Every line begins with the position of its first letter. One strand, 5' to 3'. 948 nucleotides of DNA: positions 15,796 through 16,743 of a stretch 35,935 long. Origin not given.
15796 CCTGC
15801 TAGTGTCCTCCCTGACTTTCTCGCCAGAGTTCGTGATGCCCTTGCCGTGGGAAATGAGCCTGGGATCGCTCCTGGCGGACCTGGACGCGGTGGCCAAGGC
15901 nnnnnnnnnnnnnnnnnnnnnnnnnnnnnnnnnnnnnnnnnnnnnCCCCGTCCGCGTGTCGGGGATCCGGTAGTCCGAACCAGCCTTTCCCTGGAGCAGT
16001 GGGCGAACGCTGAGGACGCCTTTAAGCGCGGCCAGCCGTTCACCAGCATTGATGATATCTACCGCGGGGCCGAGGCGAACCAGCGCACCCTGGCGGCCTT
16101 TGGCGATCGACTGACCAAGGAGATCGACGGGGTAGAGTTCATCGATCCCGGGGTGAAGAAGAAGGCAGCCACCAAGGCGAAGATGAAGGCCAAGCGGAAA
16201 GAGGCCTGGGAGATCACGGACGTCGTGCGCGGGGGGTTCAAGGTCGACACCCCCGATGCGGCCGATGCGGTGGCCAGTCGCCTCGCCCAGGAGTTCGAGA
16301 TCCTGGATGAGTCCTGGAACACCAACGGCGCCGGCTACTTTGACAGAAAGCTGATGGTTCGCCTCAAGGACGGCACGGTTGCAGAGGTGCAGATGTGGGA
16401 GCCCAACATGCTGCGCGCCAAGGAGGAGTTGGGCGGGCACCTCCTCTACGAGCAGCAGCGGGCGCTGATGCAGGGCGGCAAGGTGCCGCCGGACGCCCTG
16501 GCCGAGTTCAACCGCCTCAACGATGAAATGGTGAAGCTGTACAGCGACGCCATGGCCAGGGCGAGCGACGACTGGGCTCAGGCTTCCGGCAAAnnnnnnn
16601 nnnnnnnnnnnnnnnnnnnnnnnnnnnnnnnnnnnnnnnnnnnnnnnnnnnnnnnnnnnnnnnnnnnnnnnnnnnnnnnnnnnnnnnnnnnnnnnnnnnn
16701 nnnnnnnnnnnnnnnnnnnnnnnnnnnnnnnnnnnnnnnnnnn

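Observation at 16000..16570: RelA/SpoT-like (alarmone-synthetase fold) module inside a presumably injected virion protein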

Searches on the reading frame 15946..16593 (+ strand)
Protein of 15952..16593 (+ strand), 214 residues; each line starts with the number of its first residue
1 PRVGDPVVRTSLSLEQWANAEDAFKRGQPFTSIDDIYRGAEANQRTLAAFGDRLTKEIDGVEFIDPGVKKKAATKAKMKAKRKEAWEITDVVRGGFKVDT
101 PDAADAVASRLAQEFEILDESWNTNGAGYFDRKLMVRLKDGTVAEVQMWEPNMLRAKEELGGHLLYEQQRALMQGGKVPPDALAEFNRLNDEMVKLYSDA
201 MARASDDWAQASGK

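Call 6: search_protein_families(library=pfam, proteins=[window:15952-16593:+], max_evalue=10)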
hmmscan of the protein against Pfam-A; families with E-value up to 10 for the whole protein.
seq(214 aa): 0 families

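Call 7: search_protein_families(library=padloc, proteins=[window:15952-16593:+], max_evalue=10)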
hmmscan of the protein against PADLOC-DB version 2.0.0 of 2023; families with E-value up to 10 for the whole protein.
seq(214 aa): 0 families

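Call 8: search_solved_structures(query=window:15952-16593:+, max_evalue=10, show_alignments=3)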
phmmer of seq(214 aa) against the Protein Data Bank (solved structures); distinct sequences matched with E-value up to 10: 5.
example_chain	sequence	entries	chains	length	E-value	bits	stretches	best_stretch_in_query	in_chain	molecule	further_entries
9lqk_A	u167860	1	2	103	0.4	13.7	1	131-194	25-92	ubiquitin variant R10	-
9m9g_A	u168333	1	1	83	0.41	13.7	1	132-194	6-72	NMR structure of ProteinMPNN-designed ubiquitin variant R10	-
6ox6_A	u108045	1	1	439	0.92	12.5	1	25-159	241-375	Tas1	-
4kia_A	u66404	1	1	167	1.9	11.5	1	123-211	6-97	Lmo2213 protein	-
3fez_A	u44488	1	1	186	2.3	11.2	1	119-211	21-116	uncharacterized ferredoxin fold protein related to antibiotic biosynthesis monooxygenases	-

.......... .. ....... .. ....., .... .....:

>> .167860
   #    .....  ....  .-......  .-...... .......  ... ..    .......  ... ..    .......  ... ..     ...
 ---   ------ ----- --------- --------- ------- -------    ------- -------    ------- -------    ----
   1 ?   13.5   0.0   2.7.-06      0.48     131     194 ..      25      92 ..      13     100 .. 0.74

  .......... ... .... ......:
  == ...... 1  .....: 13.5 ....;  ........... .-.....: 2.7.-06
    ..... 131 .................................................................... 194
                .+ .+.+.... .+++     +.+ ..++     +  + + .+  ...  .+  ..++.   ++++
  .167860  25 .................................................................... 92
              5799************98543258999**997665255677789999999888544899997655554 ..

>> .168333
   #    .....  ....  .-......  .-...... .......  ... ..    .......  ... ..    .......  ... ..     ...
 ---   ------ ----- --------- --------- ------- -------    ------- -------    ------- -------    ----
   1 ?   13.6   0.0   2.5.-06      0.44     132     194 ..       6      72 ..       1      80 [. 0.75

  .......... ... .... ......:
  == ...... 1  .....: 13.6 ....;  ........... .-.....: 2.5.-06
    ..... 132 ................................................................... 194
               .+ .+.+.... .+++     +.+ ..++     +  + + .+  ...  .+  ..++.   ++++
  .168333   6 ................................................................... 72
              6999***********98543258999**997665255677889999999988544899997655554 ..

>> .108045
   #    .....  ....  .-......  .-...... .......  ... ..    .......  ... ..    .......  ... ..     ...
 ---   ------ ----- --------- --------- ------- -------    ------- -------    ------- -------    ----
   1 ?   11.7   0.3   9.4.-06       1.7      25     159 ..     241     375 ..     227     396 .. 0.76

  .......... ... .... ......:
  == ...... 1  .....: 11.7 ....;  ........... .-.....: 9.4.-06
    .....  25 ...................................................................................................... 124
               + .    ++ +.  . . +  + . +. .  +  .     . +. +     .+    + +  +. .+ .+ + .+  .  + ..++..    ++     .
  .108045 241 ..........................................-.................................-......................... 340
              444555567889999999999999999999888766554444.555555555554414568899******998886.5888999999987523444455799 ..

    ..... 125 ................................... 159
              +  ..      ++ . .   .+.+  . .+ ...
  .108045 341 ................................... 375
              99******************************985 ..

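Call 9: find_homologous_proteins(query=window:15952-16593:+, max_evalue=0.001)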
Query seq(214 aa) (214 aa): 1 proteins with E <= 0.001 among 383 candidates.
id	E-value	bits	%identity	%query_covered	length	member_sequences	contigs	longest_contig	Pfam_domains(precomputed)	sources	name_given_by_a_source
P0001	1.4e-27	115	39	86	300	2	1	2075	-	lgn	-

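Call 15: search_solved_structures(query=A2, max_evalue=10, show_alignments=3)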
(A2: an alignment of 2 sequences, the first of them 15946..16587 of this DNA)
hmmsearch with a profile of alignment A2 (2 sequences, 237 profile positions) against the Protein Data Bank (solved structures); distinct sequences matched with E-value up to 10: 2.
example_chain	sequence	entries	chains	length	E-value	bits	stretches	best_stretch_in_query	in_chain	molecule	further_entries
6ox6_A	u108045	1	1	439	0.0082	19.1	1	39-171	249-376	Tas1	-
4c3o_A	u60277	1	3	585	1.6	11.6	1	120-165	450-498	HYDROGENASE-1 LARGE SUBUNIT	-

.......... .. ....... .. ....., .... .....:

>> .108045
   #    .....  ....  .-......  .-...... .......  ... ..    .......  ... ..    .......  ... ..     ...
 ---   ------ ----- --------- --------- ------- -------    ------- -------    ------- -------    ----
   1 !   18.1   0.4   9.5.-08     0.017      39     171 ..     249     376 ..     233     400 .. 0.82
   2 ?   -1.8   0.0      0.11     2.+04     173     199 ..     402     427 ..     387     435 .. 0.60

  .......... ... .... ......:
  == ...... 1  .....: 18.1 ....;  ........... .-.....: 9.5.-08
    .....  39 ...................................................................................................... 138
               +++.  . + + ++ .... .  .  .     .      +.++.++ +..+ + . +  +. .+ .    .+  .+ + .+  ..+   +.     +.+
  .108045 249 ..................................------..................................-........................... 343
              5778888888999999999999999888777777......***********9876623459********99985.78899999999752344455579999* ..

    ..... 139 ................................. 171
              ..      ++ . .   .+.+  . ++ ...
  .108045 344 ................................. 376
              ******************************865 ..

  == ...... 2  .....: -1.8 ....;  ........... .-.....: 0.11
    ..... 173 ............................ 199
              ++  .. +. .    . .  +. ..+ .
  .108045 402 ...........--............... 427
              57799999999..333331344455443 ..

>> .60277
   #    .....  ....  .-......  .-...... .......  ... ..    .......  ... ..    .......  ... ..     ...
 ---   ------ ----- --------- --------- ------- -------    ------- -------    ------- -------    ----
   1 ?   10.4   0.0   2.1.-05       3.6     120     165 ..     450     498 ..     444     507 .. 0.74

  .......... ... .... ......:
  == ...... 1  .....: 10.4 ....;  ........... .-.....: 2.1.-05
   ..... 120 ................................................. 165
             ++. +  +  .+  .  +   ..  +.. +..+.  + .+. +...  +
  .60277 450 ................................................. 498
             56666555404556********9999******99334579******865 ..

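Call 21: search_protein_representatives(alignment_id=A2)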
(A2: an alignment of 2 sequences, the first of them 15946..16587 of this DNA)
Query: 2 sequences, 237 profile positions. Proteins with E-value up to 0.001 (for the whole library): 1179; up to 1e-10: 554; up to 1e-30: 184. The best 150 are listed.
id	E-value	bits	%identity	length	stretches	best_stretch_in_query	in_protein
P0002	2.8e-118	410.2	-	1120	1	1-234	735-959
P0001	1.5e-117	407.8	-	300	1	19-237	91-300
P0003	3.0e-75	269.4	-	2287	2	13-223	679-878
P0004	8.4e-74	264.6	-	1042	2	23-224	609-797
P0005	2.9e-60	220.3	-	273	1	20-223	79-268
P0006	1.5e-59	218.0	-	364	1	20-224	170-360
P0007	1.4e-56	208.3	-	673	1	19-223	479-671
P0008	7.5e-56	205.8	-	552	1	19-223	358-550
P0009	1.0e-55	205.4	-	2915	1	21-219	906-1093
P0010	3.5e-52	193.8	-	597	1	20-223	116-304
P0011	2.8e-51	190.9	-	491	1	25-222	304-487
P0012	5.2e-50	186.7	-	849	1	21-225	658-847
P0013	3.4e-48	180.8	-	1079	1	18-190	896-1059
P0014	8.1e-48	179.6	-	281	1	20-224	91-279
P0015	9.5e-48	179.3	-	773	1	24-222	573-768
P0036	1.8e-44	168.6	-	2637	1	18-224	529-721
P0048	3.1e-43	164.6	-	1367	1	15-227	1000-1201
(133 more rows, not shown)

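Call 26: search_solved_structures(query=A3, max_evalue=10, show_alignments=4)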
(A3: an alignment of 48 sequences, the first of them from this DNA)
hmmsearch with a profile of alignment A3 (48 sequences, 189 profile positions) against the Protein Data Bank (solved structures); distinct sequences matched with E-value up to 10: 4.
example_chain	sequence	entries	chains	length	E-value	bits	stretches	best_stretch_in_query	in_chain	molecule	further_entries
6ox6_A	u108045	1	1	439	9.9e-21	77.7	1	10-178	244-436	Tas1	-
8vx3_A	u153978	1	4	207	2.9e-06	30.5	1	122-175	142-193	SaSAS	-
2be3_A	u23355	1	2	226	0.44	13.6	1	37-97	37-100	GTP pyrophosphokinase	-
3l9d_A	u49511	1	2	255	0.81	12.7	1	38-121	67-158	Putative GTP pyrophosphokinase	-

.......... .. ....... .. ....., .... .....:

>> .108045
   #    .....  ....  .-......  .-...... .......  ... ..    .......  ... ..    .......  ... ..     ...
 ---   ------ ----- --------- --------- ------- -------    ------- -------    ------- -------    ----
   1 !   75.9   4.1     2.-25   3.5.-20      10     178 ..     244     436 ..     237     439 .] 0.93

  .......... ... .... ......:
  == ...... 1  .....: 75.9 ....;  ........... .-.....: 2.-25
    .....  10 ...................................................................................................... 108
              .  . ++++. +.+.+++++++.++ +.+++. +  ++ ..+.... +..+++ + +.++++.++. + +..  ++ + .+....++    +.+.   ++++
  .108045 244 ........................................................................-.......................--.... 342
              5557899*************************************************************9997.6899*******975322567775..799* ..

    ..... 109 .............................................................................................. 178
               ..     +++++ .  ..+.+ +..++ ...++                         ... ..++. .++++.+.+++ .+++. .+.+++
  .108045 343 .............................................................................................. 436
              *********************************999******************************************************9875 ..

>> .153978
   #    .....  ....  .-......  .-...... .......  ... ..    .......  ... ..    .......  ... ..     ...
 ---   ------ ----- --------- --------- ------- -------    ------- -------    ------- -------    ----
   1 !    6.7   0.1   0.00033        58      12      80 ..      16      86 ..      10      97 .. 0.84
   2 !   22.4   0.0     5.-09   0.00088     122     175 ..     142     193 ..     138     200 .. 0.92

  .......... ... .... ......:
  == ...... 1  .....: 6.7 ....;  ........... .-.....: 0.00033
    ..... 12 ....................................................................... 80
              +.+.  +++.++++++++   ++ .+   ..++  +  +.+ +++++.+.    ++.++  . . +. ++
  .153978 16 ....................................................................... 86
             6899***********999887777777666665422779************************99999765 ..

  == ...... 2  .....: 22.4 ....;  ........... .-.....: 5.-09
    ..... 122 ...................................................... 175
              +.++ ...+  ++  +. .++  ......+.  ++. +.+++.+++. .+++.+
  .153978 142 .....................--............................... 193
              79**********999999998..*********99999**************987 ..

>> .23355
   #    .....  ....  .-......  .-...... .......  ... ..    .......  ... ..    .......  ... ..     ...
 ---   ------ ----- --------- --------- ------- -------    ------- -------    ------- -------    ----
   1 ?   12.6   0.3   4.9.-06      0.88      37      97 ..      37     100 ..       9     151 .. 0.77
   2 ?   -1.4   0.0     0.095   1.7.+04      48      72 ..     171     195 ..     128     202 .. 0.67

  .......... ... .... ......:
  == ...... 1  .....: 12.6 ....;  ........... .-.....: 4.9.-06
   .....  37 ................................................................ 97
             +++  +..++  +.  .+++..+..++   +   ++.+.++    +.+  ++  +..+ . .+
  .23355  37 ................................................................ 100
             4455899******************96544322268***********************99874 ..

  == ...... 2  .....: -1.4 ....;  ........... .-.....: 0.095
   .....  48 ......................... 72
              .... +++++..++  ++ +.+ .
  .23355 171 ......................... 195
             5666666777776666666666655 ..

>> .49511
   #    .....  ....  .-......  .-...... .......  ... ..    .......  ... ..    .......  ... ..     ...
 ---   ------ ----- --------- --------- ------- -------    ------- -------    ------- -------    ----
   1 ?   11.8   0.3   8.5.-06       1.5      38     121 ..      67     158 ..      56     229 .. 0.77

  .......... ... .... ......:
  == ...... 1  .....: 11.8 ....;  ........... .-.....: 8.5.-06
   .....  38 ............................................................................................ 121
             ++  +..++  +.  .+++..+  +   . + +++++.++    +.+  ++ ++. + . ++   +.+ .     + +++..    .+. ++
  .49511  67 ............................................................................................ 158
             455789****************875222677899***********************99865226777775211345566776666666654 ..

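Call 27: search_protein_families(library=pfam, alignment_id=A3, max_evalue=1)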
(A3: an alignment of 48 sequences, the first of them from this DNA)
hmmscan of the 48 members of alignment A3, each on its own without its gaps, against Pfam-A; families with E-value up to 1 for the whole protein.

A. member 1, seq(196 aa): 0 families

B. families by the number of members that match (of 48 scanned): 21 families
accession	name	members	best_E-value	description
PF13708.11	DUF4942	3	0.035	Domain of unknown function (DUF4942)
PF04607.23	RelA_SpoT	2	0.036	Region found in RelA / SpoT proteins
PF18115.7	Tudor_3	2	0.094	DNA repair protein Crb2 Tudor domain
PF20060.4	DUF6459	1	0.01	Family of unknown function (DUF6459)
PF09299.17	Mu-transpos_C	1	0.024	Mu transposase, C-terminal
PF20292.4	MC7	1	0.028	ABC-three component (ABC-3C) system Middle Component 7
PF04107.18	GCS2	1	0.046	Glutamate-cysteine ligase family 2(GCS2)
PF24303.1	DUF7485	1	0.053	Domain of unknown function (DUF7485)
PF09751.14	Es2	1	0.087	Nuclear protein Es2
PF12229.13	PG_binding_4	1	0.093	Putative peptidoglycan binding domain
PF22058.2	X25_BaPul_like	1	0.093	Pullulanase X25 domain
PF24472.1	ARM_KDM8_N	1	0.1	KDM8-like, N-terminal ARM repeats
PF14312.12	FG-GAP_2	1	0.1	FG-GAP repeat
PF24644.1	DUF7638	1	0.11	Domain of unknown function (DUF7638)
PF00992.25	Troponin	1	0.11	Troponin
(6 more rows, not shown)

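Call 36: search_protein_families(library=pfam, proteins=[P0003, P0009, P0036, P0004, P0007], max_evalue=0.001)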
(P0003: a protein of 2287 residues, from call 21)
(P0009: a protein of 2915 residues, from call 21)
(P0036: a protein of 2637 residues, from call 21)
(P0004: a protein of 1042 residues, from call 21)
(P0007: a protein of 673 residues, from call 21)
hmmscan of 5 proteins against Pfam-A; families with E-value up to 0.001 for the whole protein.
P0003 (2287 aa): 1 family
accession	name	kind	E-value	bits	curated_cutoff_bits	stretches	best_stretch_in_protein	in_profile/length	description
PF18857.6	LPD38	-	4.4e-43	148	27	1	1885-2051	2-188/189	Large polyvalent protein associated domain 38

P0009 (2915 aa): 0 families

P0036 (2637 aa): 1 family
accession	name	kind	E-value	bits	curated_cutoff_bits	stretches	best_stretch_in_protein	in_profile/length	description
PF18760.7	ART-PolyVal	-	9.7e-05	23.6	31.2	1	1277-1323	10-55/140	ADP-Ribosyltransferase in polyvalent proteins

P0004 (1042 aa): 1 family
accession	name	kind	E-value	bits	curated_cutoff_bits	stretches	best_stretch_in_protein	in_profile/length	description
PF04233.19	Phage_Mu_F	-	6.7e-14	53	29.6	1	158-270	1-110/112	Phage Mu protein F like protein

P0007 (673 aa): 0 families

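Call 42: predict_structure(alignment_id=A3)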
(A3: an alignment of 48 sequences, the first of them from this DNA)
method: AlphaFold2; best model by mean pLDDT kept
length: 196 residues; sequences in the alignment: 48
mean_pLDDT: 96.9   pTM: 0.91
mean pLDDT of the five models: 96.9, 96.7, 96.7, 96.7, 96.6
residues with pLDDT >= 90: 189; 70-90: 6; 50-70: 1; < 50: 0
segments of 3 or more residues with pLDDT < 50: none
pLDDT, mean of each block of 10 residues (from residue 1): 97 97 98 98 98 97 96 98 98 98 96 98 98 98 98 95 98 98 96 81
secondary structure, 60 per line:
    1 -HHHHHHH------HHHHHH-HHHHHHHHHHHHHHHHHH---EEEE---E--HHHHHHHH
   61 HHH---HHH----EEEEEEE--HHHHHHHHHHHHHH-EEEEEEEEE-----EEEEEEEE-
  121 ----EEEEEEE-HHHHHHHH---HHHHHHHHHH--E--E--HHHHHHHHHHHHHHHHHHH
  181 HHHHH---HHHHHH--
elements in order: H2-8 H15-20 H22-39 E43-46 H53-63 E74-80 H83-96 E98-106 E112-119 E125-131 H133-140 H144-153 H162-185 H189-194

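Call 45: fold_search(model_id=the predicted structure, library=pdb)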
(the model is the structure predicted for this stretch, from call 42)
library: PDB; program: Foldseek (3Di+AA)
matches with E <= 10: 1175; with E <= 0.001: 59
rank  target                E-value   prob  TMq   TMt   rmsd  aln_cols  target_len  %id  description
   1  6ox6_A                2.8e-07  1.00  0.68  0.68   3.3       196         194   20  Crystal structure of the complex between the Type VI effector Tas1 and its immunity protein (released 2019-09-18)
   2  5dec_A                4.6e-07  1.00  0.48  0.50   6.0       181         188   17  Crystal structure of the small alarmone synthetase 1 from Bacillus subtilis (released 2015-10-28)
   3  8vx3_C                7.6e-07  1.00  0.66  0.63   5.0       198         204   19  Structure of an exported small alarmone synthetase from Streptomyces albidoflavus (released 2025-02-05)
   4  5dec_B                1.0e-06  1.00  0.48  0.49   6.1       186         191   15  Crystal structure of the small alarmone synthetase 1 from Bacillus subtilis (released 2015-10-28)
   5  5dec_D                1.1e-06  1.00  0.47  0.49   6.2       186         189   16  Crystal structure of the small alarmone synthetase 1 from Bacillus subtilis (released 2015-10-28)
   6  5ded_B                1.4e-06  1.00  0.47  0.48   6.0       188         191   15  Crystal structure of the small alarmone synthethase 1 from Bacillus subtilis bound to its product pppGpp (released 2015-10-28)
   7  8vx3_A                1.5e-06  1.00  0.67  0.65   4.1       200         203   19  Structure of an exported small alarmone synthetase from Streptomyces albidoflavus (released 2025-02-05)
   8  5ded_C                2.0e-06  1.00  0.46  0.47   6.2       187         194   16  Crystal structure of the small alarmone synthethase 1 from Bacillus subtilis bound to its product pppGpp (released 2015-10-28)
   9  3l9d_B                2.1e-06  1.00  0.46  0.46   7.0       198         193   17  The Crystal Structure of smu.1046c from Streptococcus mutans UA159 (released 2011-01-12)
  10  6fgj_A                2.4e-06  1.00  0.53  0.53   5.7       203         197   15  Crystal structure of the small alarmone synthethase 2 from Staphylococcus aureus (released 2018-02-07)
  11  5ded_H                4.2e-06  1.00  0.47  0.47   6.0       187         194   15  Crystal structure of the small alarmone synthethase 1 from Bacillus subtilis bound to its product pppGpp (released 2015-10-28)
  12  2be3_A                4.5e-06  1.00  0.48  0.47   6.8       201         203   16  Structure of a GTP Pyrophosphokinase Family Protein from Streptococcus pneumoniae (released 2005-12-06)
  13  5ded_E                4.5e-06  1.00  0.44  0.45   6.2       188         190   15  Crystal structure of the small alarmone synthethase 1 from Bacillus subtilis bound to its product pppGpp (released 2015-10-28)
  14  5f2v_U                4.8e-06  1.00  0.44  0.45   6.5       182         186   15  Crystal structure of the small alarmone synthethase 1 from Bacillus subtilis bound to AMPCPP (released 2015-12-16)
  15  5ded_F                5.1e-06  1.00  0.47  0.48   7.9       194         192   16  Crystal structure of the small alarmone synthethase 1 from Bacillus subtilis bound to its product pppGpp (released 2015-10-28)
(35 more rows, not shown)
